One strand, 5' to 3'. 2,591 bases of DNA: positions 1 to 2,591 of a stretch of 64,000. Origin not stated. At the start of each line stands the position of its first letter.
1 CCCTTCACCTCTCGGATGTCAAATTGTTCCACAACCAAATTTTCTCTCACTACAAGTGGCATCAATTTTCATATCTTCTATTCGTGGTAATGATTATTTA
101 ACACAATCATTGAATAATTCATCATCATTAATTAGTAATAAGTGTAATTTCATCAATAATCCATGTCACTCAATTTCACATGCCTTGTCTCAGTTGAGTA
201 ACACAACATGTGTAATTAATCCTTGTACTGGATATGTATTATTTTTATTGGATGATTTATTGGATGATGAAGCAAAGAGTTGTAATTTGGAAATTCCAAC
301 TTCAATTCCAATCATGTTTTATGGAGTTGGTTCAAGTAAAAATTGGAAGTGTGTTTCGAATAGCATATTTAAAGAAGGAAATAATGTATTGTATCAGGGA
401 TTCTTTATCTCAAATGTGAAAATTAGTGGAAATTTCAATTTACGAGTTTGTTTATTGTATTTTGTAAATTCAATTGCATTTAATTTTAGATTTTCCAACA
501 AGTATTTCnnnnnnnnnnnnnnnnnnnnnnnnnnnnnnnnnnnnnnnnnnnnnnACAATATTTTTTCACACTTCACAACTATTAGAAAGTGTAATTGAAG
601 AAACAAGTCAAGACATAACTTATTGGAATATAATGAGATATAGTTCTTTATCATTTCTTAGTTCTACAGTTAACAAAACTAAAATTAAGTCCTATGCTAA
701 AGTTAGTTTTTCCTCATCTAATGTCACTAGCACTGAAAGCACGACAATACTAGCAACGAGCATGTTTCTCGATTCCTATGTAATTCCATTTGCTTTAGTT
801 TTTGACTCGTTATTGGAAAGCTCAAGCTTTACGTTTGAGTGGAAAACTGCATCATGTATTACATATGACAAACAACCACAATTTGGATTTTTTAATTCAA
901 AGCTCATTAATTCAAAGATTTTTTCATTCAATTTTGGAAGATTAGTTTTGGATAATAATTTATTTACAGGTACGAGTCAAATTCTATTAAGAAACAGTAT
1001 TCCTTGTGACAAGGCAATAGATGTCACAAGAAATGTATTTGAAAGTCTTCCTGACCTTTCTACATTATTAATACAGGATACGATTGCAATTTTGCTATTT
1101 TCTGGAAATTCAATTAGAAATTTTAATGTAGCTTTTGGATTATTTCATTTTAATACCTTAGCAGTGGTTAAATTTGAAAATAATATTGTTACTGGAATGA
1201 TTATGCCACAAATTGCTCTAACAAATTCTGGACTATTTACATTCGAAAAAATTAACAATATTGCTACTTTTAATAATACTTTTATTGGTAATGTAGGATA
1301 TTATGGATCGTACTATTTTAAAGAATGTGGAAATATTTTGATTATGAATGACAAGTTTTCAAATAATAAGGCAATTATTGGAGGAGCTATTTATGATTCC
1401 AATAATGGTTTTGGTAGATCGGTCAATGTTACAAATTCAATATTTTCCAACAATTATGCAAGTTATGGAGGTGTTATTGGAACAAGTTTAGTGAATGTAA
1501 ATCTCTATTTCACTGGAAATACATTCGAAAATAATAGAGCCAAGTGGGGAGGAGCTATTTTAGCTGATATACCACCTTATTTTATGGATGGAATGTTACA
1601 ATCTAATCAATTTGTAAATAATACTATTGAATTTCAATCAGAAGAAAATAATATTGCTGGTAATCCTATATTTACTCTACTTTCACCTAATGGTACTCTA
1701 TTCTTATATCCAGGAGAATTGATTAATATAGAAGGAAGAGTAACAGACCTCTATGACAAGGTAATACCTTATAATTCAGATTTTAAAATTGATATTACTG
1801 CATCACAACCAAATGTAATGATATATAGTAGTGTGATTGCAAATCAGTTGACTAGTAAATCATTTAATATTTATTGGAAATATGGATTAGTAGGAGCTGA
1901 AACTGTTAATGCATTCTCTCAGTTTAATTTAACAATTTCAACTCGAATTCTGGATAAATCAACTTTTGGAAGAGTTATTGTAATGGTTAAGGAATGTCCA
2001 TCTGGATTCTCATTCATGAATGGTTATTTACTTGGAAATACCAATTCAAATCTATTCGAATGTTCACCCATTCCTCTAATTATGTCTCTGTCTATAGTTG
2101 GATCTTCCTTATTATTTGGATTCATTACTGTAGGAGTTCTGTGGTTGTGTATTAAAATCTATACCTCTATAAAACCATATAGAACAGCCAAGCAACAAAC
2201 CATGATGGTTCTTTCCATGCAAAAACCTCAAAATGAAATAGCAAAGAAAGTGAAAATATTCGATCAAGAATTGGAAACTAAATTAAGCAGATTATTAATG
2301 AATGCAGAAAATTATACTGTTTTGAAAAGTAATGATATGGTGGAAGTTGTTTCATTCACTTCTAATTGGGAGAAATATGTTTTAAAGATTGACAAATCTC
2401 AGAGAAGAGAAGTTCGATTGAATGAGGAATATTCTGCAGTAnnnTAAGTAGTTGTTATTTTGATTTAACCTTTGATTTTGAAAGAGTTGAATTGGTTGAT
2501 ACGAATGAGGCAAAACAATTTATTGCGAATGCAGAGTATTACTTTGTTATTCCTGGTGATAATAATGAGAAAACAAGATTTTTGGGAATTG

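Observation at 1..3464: Receptor-like kinase with a beta-helix ectodomain and no glycine-rich loop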

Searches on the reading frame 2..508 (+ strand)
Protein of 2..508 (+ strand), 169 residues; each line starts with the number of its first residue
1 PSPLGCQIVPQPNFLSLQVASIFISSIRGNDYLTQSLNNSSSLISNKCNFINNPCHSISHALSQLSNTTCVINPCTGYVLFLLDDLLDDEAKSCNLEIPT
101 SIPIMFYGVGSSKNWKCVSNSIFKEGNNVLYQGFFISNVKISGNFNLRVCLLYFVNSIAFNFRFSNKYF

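Call 77: find_related_loci(query=window:2-508:+, collection=metagenome_contigs, flank=5000)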
Query seq(169 aa) (169 aa) in metagenome_contigs; peptide patterns used: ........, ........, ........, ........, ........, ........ (x = any residue, [..] = any of these).
231 stretches matched a pattern, but none encodes a relative of the query by tblastn (E <= 1e-3).

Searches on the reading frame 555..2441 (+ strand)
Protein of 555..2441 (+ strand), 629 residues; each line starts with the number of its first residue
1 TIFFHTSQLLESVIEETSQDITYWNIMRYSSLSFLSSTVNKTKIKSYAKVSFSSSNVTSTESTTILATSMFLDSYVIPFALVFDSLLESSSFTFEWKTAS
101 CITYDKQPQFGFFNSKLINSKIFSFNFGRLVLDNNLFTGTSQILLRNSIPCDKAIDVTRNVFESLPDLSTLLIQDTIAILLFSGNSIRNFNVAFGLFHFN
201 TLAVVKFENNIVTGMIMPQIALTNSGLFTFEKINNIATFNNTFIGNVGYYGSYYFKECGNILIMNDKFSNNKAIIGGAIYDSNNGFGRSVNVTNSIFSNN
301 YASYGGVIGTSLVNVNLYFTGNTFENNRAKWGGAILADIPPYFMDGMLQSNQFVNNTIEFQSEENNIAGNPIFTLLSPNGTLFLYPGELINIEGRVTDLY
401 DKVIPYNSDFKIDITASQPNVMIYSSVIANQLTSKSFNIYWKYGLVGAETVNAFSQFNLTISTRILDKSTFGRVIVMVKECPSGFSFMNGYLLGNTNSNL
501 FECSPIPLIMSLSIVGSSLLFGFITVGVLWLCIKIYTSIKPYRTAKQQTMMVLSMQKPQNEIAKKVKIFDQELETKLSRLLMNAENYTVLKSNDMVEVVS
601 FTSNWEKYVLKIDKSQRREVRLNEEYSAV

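Call 25: search_protein_representatives(protein=window:555-2441:+)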
Query: 629 residues. Proteins with E-value up to 0.001 (for the whole library): 122; up to 1e-10: 7; up to 1e-30: 0. The best 122 are listed.
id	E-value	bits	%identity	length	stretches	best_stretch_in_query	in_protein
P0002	7.2e-19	84.4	35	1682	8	241-338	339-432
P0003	2.3e-18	82.8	42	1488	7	233-336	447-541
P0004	5.2e-16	75.0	35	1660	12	240-339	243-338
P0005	3.3e-15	72.3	40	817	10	237-336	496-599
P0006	2.6e-14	69.4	38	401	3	234-337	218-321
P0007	7.1e-12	61.3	32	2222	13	242-366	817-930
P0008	7.8e-11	57.9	36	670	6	233-329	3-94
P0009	2.9e-10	56.0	35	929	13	235-309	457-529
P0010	7.4e-10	54.7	39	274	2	259-372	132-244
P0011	1.1e-09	54.2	37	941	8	233-335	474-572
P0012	2.3e-09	53.1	31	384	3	186-337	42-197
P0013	2.9e-09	52.7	34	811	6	241-335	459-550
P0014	6.2e-09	51.6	34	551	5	247-348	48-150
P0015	9.5e-09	51.0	34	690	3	239-351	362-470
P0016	9.9e-09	51.0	31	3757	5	240-353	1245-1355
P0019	3.3e-08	49.2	44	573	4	256-342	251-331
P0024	3.9e-07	45.7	40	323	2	240-377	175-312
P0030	2.6e-06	42.9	34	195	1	228-363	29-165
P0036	6.9e-06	41.6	33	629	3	162-356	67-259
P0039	1.4e-05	40.6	40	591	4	265-385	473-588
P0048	2.9e-05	39.5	36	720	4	234-386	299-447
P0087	3.8e-04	35.8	35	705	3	265-407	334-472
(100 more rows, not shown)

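Call 27: search_protein_families(library=pfam, alignment_id=A1, max_evalue=0.001)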
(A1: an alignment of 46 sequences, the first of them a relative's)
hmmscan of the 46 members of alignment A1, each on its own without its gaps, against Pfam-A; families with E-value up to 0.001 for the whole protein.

A. member 1, P0002 (1682 aa): 1 family
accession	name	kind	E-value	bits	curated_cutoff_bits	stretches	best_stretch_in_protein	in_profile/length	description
PF02415.23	Chlam_PMP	-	2.9e-08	33.5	20.6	0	206-222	1-18/19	Chlamydia polymorphic membrane protein (Chlamydia_PMP) repeat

B. families by the number of members that match (of 46 scanned): 20 families
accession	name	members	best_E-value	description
PF02415.23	Chlam_PMP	45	1.3e-50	Chlamydia polymorphic membrane protein (Chlamydia_PMP) repeat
PF13229.12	Beta_helix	20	1.2e-45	Right handed beta helix region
PF05048.19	NosD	4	1.5e-24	Periplasmic copper-binding protein (NosD)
PF20585.4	Pectate_lyase_5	2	4.7e-06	Putative pectate lyase-like adhesive domain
PF16640.11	Big_3_5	1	1.9e-30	Bacterial Ig-like domain (group 3)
PF13620.12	CarboxypepD_reg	1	2.4e-16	Carboxypeptidase regulatory-like domain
PF24025.1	Ig_DR_A0283-like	1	2.7e-14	DR_A0283-like, Ig-like domain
PF02369.22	Big_1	1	4.1e-11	Bacterial Ig-like domain (group 1)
PF17789.7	MG4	1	1e-10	Macroglobulin domain MG4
PF00188.32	CAP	1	4.3e-07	Cysteine-rich secretory protein family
PF00746.26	Gram_pos_anchor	1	0.00011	LPXTG cell wall anchor motif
PF00036.39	EF-hand_1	1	0.00012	EF hand domain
PF02836.23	Glyco_hydro_2_C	1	0.00013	Glycosyl hydrolases family 2, TIM barrel domain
PF24633.1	DUF7630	1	0.0002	Domain of unknown function (DUF7630)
PF02457.21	DAC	1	0.00025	DisA bacterial checkpoint controller nucleotide-binding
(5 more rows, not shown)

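Call 34: list_cluster_members(proteins=[P0002, P0003, P0004, P0005, P0006, P0007, P0008, P0009, P0010, P0011])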
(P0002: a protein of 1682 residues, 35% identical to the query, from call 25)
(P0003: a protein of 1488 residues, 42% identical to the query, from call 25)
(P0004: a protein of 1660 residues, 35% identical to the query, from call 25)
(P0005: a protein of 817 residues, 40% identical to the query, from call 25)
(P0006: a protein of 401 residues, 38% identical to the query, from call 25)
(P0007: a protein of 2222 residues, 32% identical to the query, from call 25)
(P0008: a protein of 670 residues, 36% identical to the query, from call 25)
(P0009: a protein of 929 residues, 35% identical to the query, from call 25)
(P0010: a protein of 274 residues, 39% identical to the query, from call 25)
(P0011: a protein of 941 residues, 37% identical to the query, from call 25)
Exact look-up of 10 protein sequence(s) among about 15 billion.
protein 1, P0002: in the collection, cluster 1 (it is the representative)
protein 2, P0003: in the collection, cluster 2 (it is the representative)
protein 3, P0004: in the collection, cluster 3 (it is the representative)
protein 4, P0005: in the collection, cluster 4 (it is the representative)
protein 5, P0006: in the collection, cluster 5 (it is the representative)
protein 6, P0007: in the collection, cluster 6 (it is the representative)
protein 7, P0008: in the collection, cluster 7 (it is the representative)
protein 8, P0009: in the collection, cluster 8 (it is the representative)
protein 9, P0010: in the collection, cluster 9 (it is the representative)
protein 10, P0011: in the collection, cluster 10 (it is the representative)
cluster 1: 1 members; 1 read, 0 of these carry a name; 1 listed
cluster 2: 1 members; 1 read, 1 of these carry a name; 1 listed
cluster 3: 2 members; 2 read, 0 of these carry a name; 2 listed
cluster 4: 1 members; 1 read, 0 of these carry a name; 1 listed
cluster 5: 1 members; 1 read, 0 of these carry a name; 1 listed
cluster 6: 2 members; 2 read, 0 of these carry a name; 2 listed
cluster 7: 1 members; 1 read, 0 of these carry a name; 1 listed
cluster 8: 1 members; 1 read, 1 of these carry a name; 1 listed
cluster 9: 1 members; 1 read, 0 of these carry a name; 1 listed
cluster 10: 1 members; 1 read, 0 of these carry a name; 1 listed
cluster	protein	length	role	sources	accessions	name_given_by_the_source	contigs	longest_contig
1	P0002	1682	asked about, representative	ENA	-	-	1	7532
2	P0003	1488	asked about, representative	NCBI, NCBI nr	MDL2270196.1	hypothetical protein LJC03_00145 [Methanobrevibacter sp. OttesenSCG-928-I08] | hypothetical protein [Methanobrevibacter sp. OttesenSCG-928-I08]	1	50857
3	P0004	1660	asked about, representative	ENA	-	-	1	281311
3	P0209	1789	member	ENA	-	-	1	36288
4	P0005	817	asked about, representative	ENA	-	-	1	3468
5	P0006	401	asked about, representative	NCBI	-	-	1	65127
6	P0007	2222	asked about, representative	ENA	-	-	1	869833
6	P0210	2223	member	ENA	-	-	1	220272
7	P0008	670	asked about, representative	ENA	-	-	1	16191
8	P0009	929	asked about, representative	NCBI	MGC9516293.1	MAG: right-handed parallel beta-helix repeat-containing protein [Methanomicrobiales ...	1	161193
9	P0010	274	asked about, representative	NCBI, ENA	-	-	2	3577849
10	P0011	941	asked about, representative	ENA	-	-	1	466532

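Call 59: list_cluster_members(proteins=[P0010, P0024, P0039, P0048, P0087, P0014, P0030, P0036, P0012, P0019])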
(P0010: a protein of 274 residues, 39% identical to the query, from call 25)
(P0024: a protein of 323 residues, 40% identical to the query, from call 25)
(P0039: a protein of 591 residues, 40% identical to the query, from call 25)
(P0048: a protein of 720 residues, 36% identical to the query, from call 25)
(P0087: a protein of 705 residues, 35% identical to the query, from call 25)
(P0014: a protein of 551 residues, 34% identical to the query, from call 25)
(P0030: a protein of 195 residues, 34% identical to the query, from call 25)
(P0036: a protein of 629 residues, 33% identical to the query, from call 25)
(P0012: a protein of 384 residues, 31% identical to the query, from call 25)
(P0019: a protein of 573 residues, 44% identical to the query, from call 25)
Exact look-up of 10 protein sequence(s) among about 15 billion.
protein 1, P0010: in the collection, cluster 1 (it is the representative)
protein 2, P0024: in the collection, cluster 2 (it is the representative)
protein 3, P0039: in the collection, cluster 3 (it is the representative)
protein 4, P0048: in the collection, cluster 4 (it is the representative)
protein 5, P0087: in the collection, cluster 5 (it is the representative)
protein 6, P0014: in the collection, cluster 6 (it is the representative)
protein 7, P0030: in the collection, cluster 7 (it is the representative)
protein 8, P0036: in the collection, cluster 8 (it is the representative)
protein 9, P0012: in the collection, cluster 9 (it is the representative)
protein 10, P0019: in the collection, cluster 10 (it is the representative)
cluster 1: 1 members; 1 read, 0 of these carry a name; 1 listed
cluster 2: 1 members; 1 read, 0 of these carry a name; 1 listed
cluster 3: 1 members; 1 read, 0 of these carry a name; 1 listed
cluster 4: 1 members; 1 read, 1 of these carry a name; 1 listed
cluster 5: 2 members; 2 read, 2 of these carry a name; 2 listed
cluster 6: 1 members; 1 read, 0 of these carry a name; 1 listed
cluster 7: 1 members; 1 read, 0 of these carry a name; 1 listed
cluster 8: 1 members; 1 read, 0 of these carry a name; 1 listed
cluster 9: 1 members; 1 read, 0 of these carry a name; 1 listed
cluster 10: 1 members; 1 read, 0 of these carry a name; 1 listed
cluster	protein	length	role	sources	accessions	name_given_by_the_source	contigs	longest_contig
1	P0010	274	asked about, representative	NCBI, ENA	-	-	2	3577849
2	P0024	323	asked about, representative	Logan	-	-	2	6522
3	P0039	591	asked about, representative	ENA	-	-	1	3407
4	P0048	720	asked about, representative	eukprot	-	CAMPEP_0117420414 /NCGR_PEP_ID=MMETSP0758-20121206/1747_1 /TAXON_ID=63605 ...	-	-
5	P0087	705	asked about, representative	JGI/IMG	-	hypothetical protein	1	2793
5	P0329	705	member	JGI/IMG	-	hypothetical protein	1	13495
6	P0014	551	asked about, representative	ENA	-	-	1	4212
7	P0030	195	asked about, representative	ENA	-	-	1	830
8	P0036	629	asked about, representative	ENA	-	-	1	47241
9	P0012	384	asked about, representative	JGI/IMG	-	-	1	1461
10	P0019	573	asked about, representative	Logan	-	-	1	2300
